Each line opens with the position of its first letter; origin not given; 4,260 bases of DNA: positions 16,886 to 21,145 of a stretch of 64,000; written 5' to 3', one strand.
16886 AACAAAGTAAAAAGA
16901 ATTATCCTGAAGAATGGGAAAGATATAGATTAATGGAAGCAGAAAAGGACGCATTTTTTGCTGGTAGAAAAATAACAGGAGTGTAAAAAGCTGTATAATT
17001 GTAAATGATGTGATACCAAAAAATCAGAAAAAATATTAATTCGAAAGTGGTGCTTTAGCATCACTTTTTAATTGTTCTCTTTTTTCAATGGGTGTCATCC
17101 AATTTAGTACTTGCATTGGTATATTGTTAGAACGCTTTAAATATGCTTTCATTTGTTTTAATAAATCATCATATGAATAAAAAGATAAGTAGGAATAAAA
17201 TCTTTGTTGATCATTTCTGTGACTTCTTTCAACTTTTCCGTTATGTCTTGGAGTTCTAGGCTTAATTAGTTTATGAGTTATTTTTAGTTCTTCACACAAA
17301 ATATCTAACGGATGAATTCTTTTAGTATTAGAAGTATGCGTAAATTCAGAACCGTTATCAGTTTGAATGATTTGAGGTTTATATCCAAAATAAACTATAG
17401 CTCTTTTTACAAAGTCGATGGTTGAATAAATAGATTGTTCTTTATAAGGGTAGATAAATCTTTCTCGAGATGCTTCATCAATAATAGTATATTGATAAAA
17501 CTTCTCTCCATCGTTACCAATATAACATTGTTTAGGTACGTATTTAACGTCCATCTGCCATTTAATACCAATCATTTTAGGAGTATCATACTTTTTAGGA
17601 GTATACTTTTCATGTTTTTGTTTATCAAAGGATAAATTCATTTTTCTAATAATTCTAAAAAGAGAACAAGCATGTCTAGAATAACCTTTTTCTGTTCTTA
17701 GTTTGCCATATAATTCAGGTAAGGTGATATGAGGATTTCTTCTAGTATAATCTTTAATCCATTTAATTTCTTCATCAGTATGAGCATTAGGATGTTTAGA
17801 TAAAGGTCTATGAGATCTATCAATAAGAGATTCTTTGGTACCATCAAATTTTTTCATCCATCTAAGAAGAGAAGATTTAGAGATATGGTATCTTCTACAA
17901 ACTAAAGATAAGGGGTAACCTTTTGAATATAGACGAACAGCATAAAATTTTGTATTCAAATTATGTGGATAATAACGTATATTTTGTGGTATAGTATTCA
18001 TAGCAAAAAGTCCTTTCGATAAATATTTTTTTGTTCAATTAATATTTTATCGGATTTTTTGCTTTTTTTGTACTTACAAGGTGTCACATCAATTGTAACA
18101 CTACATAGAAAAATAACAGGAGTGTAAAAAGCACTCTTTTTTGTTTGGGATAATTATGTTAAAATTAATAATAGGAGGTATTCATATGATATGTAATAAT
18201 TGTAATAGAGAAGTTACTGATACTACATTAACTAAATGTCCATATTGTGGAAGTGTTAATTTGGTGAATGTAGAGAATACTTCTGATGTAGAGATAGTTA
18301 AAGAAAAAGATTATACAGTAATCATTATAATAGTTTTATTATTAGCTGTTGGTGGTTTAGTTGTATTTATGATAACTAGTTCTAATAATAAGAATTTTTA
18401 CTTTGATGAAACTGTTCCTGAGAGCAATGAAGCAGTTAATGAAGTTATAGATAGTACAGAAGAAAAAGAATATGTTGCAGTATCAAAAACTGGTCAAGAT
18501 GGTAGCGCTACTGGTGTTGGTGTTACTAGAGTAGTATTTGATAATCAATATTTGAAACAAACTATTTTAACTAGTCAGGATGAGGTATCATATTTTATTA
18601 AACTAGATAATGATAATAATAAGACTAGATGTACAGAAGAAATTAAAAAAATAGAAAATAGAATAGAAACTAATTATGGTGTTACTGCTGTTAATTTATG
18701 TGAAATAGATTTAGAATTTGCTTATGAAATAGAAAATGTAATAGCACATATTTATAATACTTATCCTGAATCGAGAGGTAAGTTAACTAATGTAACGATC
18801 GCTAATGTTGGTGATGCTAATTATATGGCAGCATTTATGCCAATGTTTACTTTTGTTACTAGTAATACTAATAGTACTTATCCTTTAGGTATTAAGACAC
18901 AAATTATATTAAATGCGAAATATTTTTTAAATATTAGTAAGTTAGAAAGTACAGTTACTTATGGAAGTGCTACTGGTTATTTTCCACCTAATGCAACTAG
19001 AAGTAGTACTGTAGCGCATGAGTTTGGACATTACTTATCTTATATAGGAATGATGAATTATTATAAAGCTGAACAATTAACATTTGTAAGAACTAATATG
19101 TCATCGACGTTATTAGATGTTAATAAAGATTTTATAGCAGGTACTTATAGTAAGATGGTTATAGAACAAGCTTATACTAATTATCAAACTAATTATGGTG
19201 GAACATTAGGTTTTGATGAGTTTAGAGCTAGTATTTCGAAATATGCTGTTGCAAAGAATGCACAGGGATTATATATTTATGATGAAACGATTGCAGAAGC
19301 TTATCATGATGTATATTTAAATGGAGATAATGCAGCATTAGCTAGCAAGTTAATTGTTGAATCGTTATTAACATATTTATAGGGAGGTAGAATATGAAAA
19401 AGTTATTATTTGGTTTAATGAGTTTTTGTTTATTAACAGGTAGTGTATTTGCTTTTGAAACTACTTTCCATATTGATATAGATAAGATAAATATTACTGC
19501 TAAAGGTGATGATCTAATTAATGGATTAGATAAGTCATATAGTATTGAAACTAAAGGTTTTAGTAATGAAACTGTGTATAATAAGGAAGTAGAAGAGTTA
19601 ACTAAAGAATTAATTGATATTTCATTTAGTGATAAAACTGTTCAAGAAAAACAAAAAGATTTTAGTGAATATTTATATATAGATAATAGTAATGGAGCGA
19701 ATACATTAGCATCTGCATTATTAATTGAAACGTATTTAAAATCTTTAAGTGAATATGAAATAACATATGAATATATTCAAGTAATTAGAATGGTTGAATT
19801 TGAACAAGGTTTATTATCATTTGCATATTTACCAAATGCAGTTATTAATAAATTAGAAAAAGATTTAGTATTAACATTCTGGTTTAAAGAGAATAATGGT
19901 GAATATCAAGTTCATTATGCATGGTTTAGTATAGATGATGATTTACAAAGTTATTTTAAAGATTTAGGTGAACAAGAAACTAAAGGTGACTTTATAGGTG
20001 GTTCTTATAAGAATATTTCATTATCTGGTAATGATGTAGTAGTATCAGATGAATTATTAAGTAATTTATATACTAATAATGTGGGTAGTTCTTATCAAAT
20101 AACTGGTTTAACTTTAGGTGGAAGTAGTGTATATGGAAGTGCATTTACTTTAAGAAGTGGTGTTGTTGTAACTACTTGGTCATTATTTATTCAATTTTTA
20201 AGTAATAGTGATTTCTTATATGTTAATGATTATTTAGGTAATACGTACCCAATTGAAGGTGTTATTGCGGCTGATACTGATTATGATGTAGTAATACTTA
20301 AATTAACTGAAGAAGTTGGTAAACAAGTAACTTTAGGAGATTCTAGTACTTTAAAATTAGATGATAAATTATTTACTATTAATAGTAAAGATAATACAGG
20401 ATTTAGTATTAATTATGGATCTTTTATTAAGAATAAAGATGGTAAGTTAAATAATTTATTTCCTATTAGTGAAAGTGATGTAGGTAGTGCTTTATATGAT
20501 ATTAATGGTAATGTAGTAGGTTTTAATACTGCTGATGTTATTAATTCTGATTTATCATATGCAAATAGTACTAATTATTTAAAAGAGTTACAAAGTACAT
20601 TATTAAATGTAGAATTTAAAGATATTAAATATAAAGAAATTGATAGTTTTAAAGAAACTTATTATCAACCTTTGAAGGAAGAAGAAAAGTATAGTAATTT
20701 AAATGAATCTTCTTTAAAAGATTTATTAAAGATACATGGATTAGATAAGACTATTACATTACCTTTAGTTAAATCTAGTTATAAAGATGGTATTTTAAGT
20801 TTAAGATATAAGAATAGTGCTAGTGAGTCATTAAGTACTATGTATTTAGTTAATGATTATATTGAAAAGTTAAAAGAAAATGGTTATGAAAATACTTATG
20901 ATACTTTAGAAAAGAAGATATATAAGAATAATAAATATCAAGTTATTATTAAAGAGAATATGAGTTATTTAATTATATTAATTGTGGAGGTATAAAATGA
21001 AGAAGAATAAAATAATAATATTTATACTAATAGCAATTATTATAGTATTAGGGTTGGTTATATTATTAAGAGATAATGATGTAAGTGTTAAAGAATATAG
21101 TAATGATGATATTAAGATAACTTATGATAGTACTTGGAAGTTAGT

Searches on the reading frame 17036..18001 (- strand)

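Call 42: search_protein_families(library=pfam, proteins=[window:17036-18001:-], max_evalue=0.001)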
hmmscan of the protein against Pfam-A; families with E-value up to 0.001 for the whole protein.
window:17036-18001:- (321 aa): 6 families
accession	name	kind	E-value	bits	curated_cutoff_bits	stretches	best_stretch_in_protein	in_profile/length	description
PF00665.32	rve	-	1.1e-17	64.5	32.6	1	147-251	7-102/102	Integrase core domain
PF13683.12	rve_3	-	2.8e-08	33.8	26.5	1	240-304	2-67/67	Integrase core domain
PF13518.12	HTH_28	-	9e-07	29.3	25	1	21-66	5-51/52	Helix-turn-helix domain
PF13565.12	HTH_32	-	3.3e-06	28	33.7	1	47-108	4-65/73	Homeodomain-like domain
PF01527.26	HTH_Tnp_1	-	0.00021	21.9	24.1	1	18-62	12-57/75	Transposase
PF02796.21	HTH_7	-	0.00053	20.5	23.8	0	20-47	13-40/45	Helix-turn-helix domain of resolvase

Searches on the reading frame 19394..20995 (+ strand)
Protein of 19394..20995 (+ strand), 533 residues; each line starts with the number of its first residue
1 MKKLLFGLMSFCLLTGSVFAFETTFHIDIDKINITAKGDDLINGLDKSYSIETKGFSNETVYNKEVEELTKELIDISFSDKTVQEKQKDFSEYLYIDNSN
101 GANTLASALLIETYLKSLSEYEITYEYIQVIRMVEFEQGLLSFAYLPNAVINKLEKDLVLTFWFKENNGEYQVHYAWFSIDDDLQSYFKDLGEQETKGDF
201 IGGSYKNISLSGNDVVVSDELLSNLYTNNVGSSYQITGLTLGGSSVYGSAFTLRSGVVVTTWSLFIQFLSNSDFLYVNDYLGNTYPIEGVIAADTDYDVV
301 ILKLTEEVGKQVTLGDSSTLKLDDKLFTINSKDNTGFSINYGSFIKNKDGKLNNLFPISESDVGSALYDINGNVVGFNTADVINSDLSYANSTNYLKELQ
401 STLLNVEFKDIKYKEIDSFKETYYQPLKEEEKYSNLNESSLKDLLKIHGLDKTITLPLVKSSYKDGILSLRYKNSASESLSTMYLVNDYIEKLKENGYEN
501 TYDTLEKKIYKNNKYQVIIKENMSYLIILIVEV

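Call 42: search_protein_families(library=pfam, proteins=[window:19394-20995:+], max_evalue=0.001)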
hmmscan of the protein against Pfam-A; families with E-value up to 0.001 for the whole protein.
window:19394-20995:+ (533 aa): 1 family
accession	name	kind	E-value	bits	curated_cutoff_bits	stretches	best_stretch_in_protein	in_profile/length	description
PF13365.12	Trypsin_2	-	6.1e-05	24.2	27.6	1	248-376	1-143/144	Trypsin-like peptidase domain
